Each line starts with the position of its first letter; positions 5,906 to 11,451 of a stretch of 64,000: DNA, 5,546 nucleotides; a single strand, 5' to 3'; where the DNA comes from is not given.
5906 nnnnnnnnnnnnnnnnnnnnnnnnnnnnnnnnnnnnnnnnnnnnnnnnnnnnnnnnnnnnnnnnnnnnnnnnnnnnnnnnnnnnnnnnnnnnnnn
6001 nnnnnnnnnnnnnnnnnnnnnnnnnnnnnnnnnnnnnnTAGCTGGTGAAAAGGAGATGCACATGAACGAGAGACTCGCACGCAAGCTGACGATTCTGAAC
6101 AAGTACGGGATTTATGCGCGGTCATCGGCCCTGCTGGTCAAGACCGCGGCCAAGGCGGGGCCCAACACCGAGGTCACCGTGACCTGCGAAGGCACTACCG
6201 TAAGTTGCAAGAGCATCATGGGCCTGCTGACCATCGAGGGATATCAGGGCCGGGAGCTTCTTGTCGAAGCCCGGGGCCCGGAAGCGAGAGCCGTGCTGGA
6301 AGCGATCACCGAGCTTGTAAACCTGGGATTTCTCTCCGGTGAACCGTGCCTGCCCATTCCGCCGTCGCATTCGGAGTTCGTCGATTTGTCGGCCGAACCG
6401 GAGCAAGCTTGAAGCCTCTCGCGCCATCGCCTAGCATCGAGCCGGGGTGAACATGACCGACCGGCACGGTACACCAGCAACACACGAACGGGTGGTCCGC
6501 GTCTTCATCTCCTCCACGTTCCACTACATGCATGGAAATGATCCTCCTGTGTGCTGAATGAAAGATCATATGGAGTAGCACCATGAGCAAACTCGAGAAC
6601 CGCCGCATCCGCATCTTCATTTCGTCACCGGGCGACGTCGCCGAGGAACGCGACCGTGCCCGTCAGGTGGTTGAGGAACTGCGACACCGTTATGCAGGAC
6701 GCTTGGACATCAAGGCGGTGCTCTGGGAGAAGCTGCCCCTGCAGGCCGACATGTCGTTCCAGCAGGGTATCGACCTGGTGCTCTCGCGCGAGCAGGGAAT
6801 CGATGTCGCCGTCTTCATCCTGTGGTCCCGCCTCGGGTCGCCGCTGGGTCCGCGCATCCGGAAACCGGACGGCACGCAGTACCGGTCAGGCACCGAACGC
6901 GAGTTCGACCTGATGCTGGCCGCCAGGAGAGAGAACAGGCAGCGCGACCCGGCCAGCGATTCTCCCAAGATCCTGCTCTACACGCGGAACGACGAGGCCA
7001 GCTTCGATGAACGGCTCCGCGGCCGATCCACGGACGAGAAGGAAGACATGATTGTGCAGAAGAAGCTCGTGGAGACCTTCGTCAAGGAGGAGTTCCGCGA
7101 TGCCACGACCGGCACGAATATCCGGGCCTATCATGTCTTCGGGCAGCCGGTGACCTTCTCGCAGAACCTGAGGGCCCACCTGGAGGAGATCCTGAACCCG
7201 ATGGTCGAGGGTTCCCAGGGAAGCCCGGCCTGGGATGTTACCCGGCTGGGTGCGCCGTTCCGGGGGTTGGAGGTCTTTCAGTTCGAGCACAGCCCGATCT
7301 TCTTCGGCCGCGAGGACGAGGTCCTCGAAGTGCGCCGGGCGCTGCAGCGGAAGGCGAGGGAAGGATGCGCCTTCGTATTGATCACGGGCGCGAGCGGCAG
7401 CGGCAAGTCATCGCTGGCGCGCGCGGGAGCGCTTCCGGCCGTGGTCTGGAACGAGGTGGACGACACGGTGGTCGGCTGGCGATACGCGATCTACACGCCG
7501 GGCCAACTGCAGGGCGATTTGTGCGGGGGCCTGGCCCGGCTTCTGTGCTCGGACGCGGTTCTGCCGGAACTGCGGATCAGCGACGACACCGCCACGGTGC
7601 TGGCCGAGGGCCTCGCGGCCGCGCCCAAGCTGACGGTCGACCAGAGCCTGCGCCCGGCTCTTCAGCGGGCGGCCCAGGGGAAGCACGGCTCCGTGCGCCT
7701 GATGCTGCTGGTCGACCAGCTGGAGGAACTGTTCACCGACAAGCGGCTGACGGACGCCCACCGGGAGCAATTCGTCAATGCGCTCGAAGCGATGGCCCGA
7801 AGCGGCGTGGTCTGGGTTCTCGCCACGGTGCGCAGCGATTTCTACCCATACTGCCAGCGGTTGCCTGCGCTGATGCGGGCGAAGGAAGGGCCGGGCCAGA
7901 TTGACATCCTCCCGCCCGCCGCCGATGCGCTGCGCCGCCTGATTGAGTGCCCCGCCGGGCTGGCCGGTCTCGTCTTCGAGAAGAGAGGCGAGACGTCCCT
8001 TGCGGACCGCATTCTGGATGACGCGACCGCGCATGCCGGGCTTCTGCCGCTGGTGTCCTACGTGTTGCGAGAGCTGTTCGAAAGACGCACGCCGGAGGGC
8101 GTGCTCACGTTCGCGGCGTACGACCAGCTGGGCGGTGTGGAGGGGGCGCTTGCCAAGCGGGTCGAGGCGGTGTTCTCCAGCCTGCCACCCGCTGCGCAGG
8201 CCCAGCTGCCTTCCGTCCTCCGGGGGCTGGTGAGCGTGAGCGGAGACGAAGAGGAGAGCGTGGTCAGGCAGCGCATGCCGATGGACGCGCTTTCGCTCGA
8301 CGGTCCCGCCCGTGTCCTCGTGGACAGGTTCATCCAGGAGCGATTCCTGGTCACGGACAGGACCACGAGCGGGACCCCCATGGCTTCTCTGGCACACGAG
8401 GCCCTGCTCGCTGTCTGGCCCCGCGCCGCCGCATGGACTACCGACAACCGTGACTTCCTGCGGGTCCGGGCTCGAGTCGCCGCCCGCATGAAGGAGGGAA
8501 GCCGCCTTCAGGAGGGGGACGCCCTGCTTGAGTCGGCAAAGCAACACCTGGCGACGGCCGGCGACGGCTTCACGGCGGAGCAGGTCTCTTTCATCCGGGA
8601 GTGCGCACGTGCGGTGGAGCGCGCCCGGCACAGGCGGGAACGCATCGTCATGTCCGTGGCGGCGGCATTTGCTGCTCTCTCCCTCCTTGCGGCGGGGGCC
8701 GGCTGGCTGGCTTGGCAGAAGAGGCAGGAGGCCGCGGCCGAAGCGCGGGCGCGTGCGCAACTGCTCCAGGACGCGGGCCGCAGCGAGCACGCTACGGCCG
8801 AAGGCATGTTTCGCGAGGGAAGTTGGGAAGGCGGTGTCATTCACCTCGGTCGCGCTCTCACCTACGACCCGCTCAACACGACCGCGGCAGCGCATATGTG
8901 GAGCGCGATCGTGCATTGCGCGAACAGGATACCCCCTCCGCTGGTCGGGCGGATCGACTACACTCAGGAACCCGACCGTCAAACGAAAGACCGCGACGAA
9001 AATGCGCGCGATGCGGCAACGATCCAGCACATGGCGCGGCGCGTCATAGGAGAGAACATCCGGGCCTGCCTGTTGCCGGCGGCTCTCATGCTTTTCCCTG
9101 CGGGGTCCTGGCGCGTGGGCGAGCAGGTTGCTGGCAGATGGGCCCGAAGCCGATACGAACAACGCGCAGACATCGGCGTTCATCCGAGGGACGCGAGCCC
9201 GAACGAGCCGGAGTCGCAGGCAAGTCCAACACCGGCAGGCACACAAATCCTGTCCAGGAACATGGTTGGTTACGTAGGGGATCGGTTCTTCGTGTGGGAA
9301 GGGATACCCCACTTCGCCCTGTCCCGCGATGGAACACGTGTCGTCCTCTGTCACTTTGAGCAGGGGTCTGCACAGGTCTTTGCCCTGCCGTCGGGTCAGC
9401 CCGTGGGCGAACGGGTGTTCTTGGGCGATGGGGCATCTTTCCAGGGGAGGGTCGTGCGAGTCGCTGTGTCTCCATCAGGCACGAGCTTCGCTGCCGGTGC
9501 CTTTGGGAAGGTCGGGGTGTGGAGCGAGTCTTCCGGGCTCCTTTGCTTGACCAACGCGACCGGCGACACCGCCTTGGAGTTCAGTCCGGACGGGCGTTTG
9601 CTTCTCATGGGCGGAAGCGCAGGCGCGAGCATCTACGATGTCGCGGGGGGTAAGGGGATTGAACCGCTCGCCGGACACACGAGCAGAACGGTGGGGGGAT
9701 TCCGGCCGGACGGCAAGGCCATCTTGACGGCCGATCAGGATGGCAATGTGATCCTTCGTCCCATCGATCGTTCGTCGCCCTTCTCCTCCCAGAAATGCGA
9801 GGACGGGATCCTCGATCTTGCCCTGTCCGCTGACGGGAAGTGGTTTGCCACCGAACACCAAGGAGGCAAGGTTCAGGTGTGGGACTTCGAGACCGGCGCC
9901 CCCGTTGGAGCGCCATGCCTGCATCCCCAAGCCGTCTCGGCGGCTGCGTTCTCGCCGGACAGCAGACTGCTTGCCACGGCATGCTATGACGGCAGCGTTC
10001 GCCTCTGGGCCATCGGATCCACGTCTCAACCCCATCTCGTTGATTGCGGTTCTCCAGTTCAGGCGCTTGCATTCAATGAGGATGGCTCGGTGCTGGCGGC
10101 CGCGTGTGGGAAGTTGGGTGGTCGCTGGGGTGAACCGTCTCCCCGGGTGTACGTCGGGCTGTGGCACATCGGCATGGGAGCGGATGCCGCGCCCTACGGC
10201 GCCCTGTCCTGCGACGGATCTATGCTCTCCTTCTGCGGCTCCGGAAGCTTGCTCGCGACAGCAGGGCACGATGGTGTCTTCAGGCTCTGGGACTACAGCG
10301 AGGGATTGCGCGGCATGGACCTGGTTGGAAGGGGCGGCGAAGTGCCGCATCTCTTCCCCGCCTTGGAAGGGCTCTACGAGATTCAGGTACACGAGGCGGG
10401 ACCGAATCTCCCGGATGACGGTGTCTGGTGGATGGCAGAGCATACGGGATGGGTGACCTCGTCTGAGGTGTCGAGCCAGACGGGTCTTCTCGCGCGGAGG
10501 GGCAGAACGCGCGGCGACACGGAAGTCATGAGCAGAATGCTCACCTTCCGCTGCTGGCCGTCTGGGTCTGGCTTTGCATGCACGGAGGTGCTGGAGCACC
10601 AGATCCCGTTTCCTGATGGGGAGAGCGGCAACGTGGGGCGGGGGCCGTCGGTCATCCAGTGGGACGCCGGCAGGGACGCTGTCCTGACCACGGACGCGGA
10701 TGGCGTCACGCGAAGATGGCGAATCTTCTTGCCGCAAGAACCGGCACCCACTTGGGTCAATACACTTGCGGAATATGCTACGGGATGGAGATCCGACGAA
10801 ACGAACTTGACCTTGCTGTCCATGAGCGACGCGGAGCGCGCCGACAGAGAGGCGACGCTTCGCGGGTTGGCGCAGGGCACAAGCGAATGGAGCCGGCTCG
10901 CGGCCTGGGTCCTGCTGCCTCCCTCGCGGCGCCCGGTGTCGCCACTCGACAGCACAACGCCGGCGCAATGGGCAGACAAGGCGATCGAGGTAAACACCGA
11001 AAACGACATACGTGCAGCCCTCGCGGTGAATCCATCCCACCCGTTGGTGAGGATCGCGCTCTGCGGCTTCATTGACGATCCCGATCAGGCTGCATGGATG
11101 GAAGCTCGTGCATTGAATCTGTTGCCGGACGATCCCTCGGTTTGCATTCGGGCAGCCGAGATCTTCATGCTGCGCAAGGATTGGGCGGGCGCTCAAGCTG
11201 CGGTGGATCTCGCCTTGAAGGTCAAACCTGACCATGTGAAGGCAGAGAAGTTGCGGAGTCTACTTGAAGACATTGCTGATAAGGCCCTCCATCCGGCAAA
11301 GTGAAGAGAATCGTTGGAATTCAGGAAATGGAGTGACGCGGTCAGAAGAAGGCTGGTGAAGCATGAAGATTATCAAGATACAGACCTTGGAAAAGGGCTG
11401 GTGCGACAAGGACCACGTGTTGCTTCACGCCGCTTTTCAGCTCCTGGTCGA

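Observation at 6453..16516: One DUF4062-type gene head present three times: once on a full-length STAND gene and twice as orphan stubs directly upstream of unrelated genes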

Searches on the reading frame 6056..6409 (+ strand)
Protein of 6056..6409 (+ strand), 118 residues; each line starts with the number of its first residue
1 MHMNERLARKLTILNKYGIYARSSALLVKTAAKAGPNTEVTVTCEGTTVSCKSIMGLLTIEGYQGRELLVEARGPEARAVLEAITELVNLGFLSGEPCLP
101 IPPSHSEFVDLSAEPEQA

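Call 12: search_protein_families(library=pfam, proteins=[window:6056-6409:+], max_evalue=0.01)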
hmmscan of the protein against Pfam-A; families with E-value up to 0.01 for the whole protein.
window:6056-6409:+ (118 aa): 1 family
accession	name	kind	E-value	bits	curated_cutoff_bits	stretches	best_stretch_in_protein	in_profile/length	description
PF00381.24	PTS-HPr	-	2.8e-17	63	23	1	9-89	3-80/81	PTS HPr component phosphorylation site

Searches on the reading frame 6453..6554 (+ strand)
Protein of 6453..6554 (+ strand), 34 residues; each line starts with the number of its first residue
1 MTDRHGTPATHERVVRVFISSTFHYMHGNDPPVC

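Call 12: search_protein_families(library=pfam, proteins=[window:6453-6554:+], max_evalue=0.01)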
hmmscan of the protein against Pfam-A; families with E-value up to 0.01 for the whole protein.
window:6453-6554:+ (34 aa): 0 families

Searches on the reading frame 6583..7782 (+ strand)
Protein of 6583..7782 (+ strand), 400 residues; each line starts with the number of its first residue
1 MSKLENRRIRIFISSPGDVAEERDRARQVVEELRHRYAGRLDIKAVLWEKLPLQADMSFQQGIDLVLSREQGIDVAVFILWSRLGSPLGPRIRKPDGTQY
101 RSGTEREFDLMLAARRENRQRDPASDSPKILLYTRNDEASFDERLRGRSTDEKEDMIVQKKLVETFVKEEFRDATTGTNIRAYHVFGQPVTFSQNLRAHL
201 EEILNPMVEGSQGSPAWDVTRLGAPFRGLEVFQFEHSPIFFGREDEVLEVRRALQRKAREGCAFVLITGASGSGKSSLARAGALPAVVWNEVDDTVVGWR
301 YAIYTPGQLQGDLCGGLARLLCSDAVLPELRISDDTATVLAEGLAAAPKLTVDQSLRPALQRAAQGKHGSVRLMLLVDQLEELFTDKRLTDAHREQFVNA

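Call 76: find_homologous_proteins(query=window:6583-7782:+, max_evalue=1e-20)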
Query window:6583-7782:+ (400 aa): 339 proteins with E <= 1e-20 among 8000 candidates; the best 120 are listed.
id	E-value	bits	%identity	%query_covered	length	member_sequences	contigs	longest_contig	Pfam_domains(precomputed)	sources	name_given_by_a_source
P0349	5.8e-131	455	54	99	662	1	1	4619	PF20703.4,PF13191.13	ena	-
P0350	6.8e-131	455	60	87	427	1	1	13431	PF20703.4,PF13191.13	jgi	jgi:hypothetical protein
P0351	2.3e-129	450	57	98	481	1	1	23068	PF20703.4,PF13191.13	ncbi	-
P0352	2.6e-127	443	55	97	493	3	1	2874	PF20703.4,PF13191.13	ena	-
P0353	1.1e-126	441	55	98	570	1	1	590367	PF20703.4,PF13191.13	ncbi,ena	-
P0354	4.4e-124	432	54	97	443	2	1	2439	PF20703.4,PF13191.13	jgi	jgi:hypothetical protein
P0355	1.3e-123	431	53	100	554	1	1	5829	PF20703.4,PF13191.13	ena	-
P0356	8.6e-121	422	52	98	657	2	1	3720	PF20703.4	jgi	jgi:hypothetical protein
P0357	1.0e-120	421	52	98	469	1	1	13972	PF20703.4,PF13191.13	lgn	-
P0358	2.7e-119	417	63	73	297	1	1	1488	PF20703.4,PF13191.13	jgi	jgi:hypothetical protein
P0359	6.9e-116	405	55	98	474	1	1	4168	PF20703.4,PF13191.13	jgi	jgi:hypothetical protein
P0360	1.0e-115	405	52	98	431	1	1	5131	PF20703.4,PF13191.13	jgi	-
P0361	4.6e-115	403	58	81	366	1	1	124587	PF20703.4,PF13191.13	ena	-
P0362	9.8e-115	402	51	96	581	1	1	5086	PF13271.12,PF20703.4,PF13191.13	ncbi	ncbi:MAG: AAA family ATPase, partial [Pseudomonadota bacterium]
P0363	1.3e-114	401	53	96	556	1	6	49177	PF13401.13,PF20703.4,PF13191.13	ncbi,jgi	jgi:hypothetical protein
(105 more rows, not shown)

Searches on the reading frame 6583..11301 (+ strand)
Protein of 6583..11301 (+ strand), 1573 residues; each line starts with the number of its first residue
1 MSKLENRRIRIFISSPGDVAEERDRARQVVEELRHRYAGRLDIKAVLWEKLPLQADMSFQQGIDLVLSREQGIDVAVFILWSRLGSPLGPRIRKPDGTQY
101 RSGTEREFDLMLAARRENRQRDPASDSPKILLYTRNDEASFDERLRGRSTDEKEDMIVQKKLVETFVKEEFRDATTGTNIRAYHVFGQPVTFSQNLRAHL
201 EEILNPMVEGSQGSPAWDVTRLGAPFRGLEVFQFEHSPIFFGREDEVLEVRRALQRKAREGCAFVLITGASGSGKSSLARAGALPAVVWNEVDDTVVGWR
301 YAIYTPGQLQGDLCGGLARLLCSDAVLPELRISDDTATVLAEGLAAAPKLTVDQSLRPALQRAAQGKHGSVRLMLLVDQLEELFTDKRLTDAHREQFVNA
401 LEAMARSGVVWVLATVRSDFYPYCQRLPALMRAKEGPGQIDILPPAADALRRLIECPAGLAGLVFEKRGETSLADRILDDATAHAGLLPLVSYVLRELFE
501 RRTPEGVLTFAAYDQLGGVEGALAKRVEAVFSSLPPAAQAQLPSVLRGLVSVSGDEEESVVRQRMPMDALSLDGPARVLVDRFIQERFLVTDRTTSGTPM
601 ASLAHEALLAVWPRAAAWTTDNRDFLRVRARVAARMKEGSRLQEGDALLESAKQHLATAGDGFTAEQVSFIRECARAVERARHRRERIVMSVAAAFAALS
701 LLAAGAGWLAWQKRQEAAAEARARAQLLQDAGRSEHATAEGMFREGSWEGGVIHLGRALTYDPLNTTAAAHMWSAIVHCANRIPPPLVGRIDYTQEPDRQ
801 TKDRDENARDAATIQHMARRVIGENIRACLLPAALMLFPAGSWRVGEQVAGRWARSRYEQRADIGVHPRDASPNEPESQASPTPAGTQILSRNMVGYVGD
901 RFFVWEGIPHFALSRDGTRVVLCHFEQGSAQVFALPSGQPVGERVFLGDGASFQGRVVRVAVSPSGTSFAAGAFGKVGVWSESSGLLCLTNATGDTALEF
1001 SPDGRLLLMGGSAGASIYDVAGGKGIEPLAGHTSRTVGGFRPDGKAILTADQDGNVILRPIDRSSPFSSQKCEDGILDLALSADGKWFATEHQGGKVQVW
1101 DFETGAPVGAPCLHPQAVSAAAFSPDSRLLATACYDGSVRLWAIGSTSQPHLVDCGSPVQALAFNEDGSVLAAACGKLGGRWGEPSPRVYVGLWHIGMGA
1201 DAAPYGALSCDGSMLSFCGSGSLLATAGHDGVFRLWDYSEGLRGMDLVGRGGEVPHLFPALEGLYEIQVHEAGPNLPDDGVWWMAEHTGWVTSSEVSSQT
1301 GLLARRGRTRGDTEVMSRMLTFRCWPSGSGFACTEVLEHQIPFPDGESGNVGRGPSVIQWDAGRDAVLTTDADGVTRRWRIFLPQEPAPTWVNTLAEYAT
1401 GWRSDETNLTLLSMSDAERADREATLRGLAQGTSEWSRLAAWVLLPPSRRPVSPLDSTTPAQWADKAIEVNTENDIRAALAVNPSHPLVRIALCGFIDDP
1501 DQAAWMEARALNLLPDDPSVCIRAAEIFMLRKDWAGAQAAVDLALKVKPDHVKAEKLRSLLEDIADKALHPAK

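Call 12: search_protein_families(library=pfam, proteins=[window:6583-11301:+], max_evalue=0.01)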
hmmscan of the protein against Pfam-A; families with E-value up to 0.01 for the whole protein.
window:6583-11301:+ (1573 aa): 27 families (the best 25 are shown)
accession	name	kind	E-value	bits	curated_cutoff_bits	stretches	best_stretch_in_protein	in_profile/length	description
PF20703.3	nSTAND1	-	5.2e-86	290.1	27.1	1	225-638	1-370/379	Novel STAND NTPase 1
PF25174.1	Beta-prop_THOC3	-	7.6e-25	87.9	305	1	955-1174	3-231/272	THOC3 beta-propeller domain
PF00400.38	WD40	-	2.2e-19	69.5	27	1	1114-1142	10-38/39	WD domain, G-beta repeat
PF24814.1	WD40_Prp19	-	3.8e-19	69.2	320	1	1041-1175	100-239/281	Prp19 WD40 domain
PF23414.1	Beta-prop_EML_2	-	2.1e-18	67.1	90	2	1041-1177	7-145/266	Echinoderm microtubule-associated protein second beta-propeller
PF24807.1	WD40_CDC20-Fz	-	1.1e-17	64.8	200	1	993-1176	52-241/292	CDC20/Fizzy WD40 domain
PF25173.1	Beta-prop_WDR3_1st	-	1.1e-16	61.5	154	2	1096-1174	10-89/184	WDR3 first beta-propeller domain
PF25175.1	Beta-prop_WDR5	-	2e-12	47.4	250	1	1074-1241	53-211/296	WDR5 beta-propeller domain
PF24817.1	WD40_WDHD1_1st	-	1.9e-10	40.8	109.9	0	1114-1157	127-170/291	WDHD1 first WD40 domain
PF13191.12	AAA_16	-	7.1e-10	40.1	32.6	1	240-388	2-143/167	AAA ATPase domain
PF12894.13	ANAPC4_WD40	-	3.1e-09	37.4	22.9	0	1116-1166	39-90/91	Anaphase-promoting complex subunit 4 WD40 domain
PF25391.1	WD40_Gbeta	-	7.2e-09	35.5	150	2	989-1142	180-339/340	G protein beta WD-40 repeat protein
PF25168.1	Beta-prop_WDR36-Utp21_2nd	-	3e-08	33.8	84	1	1045-1174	170-299/335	WDR36/Utp21 second beta-propeller domain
PF24796.1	WDR55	-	5.1e-07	29.5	200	1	1039-1145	60-167/296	WDR55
PF25172.1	Beta-prop_WDR3_2nd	-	6.8e-07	29.2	140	0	1090-1146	55-111/293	WDR3 second beta-propeller domain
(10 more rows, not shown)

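Call 64: search_protein_families(library=padloc, proteins=[window:6583-11301:+], max_evalue=0.001)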
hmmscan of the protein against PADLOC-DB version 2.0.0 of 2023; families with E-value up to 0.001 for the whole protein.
window:6583-11301:+ (1573 aa): 1 family
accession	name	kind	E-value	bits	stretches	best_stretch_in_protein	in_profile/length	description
PDLC05050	PDC-S60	-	1.4e-05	21.6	1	8-114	4-102/906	-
